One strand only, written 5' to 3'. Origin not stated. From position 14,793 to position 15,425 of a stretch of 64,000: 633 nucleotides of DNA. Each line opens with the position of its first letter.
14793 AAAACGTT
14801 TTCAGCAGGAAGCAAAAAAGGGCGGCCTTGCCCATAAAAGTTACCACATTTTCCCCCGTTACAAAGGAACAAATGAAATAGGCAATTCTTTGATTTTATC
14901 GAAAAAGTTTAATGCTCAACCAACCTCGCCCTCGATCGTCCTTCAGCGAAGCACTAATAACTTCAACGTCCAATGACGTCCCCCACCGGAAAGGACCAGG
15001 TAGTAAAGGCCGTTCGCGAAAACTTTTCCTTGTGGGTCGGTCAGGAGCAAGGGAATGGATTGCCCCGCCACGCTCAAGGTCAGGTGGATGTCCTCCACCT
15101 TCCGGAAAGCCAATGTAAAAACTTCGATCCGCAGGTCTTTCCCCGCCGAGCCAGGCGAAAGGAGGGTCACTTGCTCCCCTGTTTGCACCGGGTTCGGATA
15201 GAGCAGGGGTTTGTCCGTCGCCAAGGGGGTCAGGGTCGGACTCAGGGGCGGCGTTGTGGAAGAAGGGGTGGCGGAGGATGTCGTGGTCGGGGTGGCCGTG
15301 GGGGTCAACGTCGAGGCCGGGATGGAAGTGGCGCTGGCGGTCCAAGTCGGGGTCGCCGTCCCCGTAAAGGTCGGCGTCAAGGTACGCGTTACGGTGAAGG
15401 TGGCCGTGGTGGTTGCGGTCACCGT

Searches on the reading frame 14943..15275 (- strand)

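Call 78: search_protein_families(library=ncbifam, proteins=[window:14943-15275:-], max_evalue=0.1)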
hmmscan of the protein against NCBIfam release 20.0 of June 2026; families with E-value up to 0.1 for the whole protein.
window:14943-15275:- (110 aa): 1 family
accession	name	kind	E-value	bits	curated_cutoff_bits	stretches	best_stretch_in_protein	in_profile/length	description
TIGR04183.1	Por_Secre_tail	domain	0.00016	21.6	23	1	25-108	1-71/72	T9SS type A sorting domain-containing protein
